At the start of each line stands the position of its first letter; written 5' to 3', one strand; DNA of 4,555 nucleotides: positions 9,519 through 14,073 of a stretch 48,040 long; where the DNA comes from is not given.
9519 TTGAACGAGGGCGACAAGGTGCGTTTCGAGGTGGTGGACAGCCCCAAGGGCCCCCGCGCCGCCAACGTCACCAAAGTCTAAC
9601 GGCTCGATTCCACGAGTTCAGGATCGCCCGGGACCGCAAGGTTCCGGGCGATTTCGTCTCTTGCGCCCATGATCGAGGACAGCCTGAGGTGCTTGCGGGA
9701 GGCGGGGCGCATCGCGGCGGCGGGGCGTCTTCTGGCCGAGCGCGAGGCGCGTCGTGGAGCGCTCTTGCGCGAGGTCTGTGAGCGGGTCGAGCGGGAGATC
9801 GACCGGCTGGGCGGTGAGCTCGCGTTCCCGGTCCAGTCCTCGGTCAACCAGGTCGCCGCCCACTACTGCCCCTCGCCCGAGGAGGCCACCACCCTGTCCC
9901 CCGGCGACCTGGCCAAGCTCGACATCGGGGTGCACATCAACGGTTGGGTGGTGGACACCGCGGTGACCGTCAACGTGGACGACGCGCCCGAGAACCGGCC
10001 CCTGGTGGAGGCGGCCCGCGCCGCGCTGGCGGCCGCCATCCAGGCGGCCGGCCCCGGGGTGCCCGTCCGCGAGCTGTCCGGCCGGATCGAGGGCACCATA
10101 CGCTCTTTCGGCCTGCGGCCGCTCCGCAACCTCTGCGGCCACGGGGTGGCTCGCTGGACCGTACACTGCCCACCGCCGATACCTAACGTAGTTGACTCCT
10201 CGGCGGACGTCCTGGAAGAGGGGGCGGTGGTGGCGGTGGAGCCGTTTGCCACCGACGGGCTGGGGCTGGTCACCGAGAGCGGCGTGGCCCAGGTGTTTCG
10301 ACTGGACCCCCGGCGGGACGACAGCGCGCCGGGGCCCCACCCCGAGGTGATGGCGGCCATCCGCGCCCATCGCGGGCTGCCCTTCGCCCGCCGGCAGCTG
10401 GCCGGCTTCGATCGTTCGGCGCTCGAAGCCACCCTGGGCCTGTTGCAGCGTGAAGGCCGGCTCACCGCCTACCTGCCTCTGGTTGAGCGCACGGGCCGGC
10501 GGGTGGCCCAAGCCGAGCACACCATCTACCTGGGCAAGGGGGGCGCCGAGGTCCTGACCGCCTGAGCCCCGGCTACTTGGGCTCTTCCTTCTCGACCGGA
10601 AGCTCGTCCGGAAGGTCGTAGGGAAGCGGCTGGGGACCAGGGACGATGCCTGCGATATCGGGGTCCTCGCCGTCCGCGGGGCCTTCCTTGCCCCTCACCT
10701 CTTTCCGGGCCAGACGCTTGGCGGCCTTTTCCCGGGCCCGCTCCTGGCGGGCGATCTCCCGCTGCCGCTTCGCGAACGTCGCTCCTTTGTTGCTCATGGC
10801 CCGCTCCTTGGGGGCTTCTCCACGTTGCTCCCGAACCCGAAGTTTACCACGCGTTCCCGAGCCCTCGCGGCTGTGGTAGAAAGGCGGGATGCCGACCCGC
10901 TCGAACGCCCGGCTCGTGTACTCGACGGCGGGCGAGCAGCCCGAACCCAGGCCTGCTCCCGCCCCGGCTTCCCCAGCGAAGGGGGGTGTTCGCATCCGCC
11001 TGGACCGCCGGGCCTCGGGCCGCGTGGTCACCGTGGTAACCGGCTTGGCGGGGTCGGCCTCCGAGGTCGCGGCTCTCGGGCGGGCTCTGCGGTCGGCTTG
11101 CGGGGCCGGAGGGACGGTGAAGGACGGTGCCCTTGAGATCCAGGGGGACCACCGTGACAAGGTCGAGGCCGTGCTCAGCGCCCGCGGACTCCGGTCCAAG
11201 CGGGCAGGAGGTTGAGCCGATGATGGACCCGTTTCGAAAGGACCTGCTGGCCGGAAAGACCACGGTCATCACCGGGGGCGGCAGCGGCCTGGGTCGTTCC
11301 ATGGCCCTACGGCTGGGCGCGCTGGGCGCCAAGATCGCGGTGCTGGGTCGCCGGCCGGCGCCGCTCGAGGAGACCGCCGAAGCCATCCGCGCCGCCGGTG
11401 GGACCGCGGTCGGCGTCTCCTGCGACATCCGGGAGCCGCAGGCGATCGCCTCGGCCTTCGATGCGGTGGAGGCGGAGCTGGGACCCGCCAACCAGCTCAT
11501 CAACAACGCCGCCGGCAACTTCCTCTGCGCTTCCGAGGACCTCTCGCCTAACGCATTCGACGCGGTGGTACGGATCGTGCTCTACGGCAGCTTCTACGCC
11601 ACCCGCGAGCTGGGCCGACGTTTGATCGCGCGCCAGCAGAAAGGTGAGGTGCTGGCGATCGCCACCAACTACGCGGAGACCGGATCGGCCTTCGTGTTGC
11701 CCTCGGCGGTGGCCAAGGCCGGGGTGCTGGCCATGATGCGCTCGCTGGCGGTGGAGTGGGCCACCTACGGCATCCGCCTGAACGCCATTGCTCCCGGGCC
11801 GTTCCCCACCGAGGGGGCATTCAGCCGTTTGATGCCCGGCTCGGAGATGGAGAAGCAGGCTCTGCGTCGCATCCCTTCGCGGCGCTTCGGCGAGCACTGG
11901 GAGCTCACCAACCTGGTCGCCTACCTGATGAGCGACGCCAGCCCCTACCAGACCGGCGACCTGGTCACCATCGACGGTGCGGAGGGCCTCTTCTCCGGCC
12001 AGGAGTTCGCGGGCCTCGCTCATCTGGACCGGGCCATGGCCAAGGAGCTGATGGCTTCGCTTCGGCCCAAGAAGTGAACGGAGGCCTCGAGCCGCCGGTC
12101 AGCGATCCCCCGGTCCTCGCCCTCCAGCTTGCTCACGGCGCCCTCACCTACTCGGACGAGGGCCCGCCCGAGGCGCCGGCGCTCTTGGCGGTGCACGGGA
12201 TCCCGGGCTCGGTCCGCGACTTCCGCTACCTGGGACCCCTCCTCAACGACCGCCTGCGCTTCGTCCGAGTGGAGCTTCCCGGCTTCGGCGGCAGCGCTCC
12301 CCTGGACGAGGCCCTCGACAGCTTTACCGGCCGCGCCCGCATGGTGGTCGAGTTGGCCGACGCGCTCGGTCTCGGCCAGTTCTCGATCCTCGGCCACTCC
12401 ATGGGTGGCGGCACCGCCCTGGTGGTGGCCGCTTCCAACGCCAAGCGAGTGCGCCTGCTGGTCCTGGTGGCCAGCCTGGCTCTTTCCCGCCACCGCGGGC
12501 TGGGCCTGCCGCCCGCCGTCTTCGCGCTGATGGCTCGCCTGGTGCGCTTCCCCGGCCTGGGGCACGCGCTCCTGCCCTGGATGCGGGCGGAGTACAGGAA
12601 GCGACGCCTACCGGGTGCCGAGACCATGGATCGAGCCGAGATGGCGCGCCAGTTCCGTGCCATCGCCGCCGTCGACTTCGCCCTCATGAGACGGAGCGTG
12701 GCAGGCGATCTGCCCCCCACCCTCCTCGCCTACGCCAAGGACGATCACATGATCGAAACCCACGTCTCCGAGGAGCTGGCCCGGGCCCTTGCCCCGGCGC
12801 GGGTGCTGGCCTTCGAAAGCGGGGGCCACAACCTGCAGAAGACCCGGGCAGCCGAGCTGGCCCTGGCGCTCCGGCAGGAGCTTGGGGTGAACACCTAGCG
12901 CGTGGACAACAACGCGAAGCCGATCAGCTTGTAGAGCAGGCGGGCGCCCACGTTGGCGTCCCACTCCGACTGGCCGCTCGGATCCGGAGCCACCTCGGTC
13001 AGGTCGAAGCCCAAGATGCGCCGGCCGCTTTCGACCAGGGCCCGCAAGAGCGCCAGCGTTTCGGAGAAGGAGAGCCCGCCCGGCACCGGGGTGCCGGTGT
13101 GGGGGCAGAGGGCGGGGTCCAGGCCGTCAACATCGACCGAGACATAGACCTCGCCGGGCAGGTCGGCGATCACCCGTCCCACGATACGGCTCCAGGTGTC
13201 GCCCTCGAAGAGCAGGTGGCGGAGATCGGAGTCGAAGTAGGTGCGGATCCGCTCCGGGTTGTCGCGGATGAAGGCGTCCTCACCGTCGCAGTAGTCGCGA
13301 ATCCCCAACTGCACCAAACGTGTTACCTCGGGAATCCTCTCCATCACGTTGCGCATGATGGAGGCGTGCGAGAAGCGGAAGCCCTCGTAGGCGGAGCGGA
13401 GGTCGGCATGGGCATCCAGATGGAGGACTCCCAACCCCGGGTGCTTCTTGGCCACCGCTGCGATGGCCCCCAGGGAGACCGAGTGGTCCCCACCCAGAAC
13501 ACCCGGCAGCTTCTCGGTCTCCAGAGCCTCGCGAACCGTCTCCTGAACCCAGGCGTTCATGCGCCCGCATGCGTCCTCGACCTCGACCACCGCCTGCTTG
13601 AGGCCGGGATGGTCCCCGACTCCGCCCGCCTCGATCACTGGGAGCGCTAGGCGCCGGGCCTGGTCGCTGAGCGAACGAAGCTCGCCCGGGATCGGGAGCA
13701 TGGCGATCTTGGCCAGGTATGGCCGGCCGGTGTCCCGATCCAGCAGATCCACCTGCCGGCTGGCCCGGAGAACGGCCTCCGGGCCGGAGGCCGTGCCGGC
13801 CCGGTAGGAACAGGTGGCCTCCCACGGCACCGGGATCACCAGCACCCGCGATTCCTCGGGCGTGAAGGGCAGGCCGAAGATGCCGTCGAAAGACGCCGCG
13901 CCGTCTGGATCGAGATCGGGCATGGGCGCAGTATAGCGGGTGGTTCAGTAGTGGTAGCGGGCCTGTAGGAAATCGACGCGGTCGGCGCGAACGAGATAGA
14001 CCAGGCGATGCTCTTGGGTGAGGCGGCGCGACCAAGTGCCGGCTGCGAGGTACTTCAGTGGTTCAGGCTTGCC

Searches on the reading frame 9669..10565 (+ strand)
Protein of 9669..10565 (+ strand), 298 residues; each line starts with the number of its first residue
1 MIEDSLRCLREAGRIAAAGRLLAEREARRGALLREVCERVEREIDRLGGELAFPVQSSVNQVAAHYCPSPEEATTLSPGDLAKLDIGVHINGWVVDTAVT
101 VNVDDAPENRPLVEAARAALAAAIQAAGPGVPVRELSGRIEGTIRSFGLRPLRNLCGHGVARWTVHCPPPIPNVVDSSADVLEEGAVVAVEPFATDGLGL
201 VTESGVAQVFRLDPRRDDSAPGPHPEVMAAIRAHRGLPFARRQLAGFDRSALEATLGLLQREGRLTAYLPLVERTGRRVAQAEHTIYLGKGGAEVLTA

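Call 57: search_protein_families(library=pfam, proteins=[window:9669-10565:+], max_evalue=0.0001)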
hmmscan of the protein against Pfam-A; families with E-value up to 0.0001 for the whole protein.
window:9669-10565:+ (298 aa): 1 family
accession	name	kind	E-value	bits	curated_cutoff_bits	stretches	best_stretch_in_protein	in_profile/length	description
PF00557.29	Peptidase_M24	-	3.1e-33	115.7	23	1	8-197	2-188/208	Metallopeptidase family M24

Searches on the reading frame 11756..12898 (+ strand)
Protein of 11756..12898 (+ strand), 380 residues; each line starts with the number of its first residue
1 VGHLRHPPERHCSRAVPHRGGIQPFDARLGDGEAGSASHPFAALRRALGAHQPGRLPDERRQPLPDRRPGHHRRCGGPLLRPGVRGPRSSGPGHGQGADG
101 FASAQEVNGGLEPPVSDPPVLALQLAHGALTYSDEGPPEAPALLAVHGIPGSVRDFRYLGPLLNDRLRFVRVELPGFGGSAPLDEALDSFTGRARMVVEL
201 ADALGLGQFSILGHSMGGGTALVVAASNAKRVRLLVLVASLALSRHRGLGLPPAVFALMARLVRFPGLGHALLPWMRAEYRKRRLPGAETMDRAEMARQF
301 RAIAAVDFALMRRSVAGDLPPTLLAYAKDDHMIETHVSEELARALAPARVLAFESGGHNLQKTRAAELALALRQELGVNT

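Call 57: search_protein_families(library=pfam, proteins=[window:11756-12898:+], max_evalue=0.0001)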
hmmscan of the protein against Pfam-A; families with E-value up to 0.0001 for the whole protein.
window:11756-12898:+ (380 aa): 5 families
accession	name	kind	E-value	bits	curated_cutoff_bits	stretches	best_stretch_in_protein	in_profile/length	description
PF00561.26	Abhydrolase_1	-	1e-24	88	25.8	1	141-243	1-103/245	alpha/beta hydrolase fold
PF12697.13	Abhydrolase_6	-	3.5e-18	67.5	26.3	1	144-369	2-215/217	Alpha/beta hydrolase family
PF06342.18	DUF1057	-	8.7e-12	45.1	21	1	143-344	38-237/297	Alpha/beta hydrolase of unknown function (DUF1057)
PF12146.15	Hydrolase_4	-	1.4e-08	34.7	27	1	142-358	6-232/239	Serine aminopeptidase, S33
PF00975.26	Thioesterase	-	1.4e-05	25.9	26.4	1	143-239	3-101/226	Thioesterase domain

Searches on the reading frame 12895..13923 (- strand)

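Call 57: search_protein_families(library=pfam, proteins=[window:12895-13923:-], max_evalue=0.0001)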
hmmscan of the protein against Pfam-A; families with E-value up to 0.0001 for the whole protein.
window:12895-13923:- (342 aa): 1 family
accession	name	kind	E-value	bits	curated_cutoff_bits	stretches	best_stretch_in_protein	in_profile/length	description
PF00491.26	Arginase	-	1.9e-56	192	22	1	26-334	2-279/280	Arginase family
